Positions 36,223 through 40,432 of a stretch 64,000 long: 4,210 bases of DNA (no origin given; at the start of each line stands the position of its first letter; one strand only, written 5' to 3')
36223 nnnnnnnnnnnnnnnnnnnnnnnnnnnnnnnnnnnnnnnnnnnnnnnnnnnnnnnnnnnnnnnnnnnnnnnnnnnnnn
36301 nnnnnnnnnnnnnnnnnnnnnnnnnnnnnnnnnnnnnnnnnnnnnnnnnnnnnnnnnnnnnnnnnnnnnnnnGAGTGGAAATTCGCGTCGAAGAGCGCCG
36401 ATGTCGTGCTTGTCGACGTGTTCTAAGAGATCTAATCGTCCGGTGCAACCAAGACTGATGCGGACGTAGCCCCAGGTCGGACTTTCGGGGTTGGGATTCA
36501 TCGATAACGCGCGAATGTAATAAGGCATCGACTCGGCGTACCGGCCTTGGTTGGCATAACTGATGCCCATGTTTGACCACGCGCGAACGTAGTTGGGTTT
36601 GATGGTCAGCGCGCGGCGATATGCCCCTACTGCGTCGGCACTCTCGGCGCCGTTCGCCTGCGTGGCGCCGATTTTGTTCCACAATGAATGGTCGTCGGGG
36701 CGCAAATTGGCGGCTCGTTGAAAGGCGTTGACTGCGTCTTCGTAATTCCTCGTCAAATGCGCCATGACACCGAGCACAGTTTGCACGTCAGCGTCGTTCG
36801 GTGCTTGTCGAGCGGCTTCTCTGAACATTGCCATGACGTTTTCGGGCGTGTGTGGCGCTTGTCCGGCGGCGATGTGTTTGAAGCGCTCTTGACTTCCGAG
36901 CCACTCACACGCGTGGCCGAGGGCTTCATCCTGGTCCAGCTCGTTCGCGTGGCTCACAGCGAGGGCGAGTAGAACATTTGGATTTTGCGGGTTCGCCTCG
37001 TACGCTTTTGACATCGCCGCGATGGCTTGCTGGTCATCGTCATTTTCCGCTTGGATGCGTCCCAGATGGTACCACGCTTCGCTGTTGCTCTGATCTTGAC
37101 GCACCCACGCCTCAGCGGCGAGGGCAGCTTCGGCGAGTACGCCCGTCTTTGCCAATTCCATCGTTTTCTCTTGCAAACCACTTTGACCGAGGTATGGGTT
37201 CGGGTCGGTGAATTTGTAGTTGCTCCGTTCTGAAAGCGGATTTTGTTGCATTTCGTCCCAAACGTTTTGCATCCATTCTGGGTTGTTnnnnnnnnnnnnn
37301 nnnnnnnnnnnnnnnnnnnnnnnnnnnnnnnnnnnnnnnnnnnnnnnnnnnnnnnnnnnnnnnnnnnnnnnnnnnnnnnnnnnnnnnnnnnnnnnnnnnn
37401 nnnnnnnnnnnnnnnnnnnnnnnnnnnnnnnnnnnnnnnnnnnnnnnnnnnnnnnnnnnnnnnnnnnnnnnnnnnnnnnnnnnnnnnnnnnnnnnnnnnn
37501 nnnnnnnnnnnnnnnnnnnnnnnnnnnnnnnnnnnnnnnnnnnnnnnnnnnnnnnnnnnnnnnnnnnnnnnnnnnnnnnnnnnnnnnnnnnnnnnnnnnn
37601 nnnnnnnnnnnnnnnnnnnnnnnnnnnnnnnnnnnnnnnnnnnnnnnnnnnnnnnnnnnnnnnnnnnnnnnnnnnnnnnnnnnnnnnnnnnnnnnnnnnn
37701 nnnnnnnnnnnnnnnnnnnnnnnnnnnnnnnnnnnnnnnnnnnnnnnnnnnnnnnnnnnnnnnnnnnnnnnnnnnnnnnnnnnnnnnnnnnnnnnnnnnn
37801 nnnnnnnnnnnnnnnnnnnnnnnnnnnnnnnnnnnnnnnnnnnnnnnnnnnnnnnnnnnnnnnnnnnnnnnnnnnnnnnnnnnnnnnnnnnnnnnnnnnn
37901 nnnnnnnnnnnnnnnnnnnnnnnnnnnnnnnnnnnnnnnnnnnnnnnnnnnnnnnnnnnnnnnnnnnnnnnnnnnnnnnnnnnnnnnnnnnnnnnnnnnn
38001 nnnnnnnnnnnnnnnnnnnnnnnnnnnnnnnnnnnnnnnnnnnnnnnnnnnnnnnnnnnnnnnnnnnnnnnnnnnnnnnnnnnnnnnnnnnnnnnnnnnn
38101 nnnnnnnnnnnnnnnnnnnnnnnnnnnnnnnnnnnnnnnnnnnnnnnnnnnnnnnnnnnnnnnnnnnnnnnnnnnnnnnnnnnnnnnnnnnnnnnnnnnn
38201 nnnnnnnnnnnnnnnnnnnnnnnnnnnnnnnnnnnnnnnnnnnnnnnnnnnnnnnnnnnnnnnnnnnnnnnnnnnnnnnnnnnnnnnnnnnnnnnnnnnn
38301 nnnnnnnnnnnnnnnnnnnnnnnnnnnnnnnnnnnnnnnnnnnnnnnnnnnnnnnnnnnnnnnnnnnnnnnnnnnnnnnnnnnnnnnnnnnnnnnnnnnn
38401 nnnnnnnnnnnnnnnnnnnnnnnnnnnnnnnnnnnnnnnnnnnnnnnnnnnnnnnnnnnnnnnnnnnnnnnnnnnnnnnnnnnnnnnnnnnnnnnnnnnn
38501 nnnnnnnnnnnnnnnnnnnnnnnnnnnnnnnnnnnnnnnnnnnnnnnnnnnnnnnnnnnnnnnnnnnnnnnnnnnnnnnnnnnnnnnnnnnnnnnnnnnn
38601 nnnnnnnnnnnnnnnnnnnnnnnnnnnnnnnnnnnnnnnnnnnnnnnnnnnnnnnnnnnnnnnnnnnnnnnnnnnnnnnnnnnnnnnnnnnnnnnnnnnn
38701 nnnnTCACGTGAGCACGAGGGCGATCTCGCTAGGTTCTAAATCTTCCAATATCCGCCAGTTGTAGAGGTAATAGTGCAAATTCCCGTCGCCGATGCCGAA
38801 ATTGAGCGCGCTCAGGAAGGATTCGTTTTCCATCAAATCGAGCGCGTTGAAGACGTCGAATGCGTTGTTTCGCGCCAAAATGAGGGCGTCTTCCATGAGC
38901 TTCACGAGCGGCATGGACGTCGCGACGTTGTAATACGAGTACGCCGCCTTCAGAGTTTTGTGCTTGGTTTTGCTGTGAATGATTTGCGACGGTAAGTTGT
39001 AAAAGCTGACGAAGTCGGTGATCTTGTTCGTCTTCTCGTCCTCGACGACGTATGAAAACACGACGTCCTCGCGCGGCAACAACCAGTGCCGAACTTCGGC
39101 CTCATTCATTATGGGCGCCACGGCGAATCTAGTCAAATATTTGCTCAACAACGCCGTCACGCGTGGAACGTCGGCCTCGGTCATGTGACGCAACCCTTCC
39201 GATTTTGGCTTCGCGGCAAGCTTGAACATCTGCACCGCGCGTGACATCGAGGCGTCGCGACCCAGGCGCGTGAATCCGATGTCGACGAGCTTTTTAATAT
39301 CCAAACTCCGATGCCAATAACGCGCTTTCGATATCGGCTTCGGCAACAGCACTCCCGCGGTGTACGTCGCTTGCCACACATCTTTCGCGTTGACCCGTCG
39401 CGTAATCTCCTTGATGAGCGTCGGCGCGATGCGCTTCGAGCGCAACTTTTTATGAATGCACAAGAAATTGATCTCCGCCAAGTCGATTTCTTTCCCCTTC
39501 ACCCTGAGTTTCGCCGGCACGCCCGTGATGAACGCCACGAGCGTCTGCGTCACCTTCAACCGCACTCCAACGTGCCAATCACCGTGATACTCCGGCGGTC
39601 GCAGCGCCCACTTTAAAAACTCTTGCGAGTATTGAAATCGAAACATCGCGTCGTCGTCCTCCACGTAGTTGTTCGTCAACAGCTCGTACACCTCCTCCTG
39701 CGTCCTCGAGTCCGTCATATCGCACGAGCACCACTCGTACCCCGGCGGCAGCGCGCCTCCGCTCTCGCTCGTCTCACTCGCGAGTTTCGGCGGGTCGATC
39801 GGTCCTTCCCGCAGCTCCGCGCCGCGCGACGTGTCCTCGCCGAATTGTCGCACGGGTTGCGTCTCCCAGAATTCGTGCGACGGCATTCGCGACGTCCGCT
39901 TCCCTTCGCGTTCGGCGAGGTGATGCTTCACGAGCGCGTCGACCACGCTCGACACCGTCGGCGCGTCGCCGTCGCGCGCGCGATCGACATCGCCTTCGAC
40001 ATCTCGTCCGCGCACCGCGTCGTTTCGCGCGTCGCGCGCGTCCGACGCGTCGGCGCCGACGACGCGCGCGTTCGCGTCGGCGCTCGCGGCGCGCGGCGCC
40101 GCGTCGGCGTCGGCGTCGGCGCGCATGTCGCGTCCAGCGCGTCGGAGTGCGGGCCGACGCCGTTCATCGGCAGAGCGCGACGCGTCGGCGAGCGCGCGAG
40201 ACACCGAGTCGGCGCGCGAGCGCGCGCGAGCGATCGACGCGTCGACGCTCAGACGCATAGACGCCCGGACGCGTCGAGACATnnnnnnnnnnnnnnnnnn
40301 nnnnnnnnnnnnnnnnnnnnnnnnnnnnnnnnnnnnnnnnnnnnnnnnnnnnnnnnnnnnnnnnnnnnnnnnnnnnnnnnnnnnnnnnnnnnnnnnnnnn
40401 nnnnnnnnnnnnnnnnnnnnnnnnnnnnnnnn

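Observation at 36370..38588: Plant-type PEX5 with ten WxxxF/Y motifs; its true N-terminus lies in a separate frame joined through a ~128-nt intron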

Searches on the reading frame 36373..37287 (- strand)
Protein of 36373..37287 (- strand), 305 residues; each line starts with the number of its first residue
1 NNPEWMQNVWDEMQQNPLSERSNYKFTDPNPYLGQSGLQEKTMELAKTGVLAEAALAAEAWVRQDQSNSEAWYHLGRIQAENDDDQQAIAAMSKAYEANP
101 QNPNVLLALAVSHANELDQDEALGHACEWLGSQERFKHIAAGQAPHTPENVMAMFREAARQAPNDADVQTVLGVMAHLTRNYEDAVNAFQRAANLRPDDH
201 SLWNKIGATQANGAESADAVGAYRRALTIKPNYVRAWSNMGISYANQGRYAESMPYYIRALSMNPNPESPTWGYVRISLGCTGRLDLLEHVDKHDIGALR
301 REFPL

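Call 48: search_solved_structures(query=window:36373-37287:-, max_evalue=1e-35, show_alignments=4)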
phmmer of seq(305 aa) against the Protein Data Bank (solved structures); distinct sequences matched with E-value up to 1e-35: 14.
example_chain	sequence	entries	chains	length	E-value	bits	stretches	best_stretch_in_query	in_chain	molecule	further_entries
9qhb_A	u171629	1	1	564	2.5e-56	194.6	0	181-266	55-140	Engineered tetratricopeptide repeat protein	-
4eqf_A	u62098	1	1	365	9.4e-47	163.2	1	18-303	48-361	PEX5-related protein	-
3r9a_B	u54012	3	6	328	2.2e-45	158.7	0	152-301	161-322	Peroxisomal targeting signal 1 receptor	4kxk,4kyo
2j9q_A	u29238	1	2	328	2.9e-45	158.3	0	152-301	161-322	PEROXISOMAL TARGETING SIGNAL 1 RECEPTOR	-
1fch_A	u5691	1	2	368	2.9e-45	158.3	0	152-301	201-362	PEROXISOMAL TARGETING SIGNAL 1 RECEPTOR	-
2c0m_A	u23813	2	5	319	3.9e-45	157.9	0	152-301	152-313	PEROXISOMAL TARGETING SIGNAL 1 RECEPTOR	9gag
8ggd_E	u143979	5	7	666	7.8e-45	156.9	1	4-304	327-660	Peroxisome targeting signal 1 receptor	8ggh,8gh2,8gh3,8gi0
9fef_E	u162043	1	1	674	8.2e-45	156.8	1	4-304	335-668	Peroxisome targeting signal 1 receptor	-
8os1_B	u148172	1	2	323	1.4e-44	156.1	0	149-303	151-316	Peroxisome targeting signal 1 receptor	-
9f8w_A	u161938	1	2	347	1.7e-44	155.8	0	145-289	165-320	Peroxisome targeting signal 1 receptor PEX5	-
3cvq_A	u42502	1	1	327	3.3e-44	154.8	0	145-289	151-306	Peroxisome targeting signal 1 receptor PEX5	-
2c0l_A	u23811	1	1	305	1e-43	153.3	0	152-301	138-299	PEROXISOMAL TARGETING SIGNAL 1 RECEPTOR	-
3cv0_A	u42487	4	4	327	1.2e-43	153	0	145-289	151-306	Peroxisome targeting signal 1 receptor PEX5 | Peroxisome targeting signal 1 receptor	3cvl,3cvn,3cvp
9sfw_B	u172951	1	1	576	3.5e-37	131.8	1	22-264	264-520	Peroxisomal targeting signal receptor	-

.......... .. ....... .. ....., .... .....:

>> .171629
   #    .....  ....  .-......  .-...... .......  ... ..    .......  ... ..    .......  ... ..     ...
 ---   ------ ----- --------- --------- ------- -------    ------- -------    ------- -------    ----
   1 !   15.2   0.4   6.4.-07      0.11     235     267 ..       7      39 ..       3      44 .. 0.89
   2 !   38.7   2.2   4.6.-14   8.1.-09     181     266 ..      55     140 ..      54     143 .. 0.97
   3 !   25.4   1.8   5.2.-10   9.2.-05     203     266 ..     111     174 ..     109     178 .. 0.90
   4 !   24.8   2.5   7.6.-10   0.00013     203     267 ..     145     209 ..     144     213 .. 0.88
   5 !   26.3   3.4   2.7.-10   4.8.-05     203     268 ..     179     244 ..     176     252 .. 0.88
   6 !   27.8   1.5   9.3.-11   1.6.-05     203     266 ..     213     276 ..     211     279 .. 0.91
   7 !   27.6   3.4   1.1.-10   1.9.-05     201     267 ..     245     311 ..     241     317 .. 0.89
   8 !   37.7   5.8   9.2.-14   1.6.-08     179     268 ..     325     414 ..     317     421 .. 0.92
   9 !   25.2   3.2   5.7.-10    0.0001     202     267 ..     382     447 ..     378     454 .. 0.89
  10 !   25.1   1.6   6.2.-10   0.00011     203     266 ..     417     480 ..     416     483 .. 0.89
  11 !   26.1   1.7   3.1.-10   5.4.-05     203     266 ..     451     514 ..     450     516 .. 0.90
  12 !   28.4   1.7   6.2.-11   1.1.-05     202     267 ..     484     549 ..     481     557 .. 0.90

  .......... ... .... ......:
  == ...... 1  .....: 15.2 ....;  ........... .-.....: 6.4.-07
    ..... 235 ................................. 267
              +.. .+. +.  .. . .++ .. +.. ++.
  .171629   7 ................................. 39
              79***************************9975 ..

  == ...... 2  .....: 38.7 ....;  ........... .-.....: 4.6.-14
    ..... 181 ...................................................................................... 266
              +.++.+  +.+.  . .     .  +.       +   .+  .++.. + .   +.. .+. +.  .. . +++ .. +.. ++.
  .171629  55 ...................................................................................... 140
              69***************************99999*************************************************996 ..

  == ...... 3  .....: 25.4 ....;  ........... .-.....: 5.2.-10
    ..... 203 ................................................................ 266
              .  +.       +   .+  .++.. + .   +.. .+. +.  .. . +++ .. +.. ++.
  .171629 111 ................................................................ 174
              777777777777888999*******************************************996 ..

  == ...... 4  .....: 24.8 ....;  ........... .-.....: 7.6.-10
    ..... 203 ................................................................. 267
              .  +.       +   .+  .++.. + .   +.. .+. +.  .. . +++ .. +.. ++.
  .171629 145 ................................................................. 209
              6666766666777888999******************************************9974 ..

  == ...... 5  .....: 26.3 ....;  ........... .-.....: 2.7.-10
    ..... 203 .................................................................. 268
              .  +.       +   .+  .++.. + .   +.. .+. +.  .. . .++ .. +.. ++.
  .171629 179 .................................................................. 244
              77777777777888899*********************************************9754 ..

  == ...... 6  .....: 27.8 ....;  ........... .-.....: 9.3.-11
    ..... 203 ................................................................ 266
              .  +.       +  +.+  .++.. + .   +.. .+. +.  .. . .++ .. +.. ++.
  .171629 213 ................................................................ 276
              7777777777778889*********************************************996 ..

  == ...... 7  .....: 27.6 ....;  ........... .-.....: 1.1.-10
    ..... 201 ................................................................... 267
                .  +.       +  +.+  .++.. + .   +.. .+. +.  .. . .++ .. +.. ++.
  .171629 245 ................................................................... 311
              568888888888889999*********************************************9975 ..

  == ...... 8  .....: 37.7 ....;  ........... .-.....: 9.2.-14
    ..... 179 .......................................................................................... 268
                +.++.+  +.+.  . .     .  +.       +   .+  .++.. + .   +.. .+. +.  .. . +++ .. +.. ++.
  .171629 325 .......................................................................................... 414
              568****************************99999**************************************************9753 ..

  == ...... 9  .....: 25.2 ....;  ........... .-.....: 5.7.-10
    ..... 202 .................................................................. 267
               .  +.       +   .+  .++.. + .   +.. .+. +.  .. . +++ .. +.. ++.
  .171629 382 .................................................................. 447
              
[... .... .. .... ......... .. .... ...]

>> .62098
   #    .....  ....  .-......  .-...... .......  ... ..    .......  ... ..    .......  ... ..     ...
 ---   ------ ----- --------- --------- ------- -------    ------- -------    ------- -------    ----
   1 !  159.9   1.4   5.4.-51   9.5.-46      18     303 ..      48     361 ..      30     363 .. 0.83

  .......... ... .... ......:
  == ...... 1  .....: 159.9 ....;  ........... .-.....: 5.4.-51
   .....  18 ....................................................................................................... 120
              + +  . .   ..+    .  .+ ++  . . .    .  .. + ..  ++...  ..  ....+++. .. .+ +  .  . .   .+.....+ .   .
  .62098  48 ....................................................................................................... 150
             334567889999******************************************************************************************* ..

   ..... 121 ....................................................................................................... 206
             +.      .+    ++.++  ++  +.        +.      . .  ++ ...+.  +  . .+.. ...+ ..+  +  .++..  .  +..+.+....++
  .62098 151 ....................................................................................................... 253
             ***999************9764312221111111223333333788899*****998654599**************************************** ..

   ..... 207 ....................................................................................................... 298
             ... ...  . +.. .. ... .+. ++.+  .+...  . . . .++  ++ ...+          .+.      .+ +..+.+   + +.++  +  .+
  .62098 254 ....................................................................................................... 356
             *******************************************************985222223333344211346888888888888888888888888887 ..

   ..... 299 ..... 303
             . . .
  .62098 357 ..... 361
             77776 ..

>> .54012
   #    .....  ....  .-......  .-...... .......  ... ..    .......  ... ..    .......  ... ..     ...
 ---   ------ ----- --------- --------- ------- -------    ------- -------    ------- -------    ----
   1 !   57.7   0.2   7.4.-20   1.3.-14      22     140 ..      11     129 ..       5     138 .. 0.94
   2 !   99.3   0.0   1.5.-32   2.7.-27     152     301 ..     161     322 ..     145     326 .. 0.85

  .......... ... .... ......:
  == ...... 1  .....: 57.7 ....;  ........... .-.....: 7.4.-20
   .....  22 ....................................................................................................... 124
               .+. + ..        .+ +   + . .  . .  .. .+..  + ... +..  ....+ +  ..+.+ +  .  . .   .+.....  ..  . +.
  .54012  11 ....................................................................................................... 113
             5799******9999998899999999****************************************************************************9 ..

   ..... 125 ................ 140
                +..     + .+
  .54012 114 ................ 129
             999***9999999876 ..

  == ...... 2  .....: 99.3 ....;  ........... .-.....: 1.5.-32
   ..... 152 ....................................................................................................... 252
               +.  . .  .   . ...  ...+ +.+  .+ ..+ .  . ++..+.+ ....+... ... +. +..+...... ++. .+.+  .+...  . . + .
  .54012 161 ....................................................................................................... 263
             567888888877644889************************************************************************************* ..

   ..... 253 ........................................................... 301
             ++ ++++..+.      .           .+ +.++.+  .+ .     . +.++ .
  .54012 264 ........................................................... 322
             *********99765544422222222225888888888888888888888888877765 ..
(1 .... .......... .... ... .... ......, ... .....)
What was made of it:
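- On PEX5 (PTS1 import receptor): QAEN, GATQANG and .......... align to identical motifs in human PEX5 3r9a (call 48).
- Closest known: Human PEX5 / PEX5L TPR domain. Same: The PTS1-pocket motifs QAEN, GATLANG and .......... align with QAEN, GATQANG and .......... (call 48).
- Closest known: Human PEX5 / PEX5L TPR domain. Different: The loop between TPR 7 and the C-terminal bundle is shorter here (call 48).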

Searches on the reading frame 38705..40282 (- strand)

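Call 5: search_protein_families(library=pfam, proteins=[window:38705-40282:-], max_evalue=0.01)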
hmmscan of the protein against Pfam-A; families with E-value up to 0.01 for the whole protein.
window:38705-40282:- (525 aa): 2 families
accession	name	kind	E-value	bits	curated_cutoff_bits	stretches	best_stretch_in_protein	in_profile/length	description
PF02799.21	NMT_C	-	7.1e-75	251.5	27.9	1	334-522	1-197/198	Myristoyl-CoA:protein N-myristoyltransferase, C-terminal domain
PF01233.25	NMT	-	3.2e-70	235.6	25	1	161-319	1-159/160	Myristoyl-CoA:protein N-myristoyltransferase, N-terminal domain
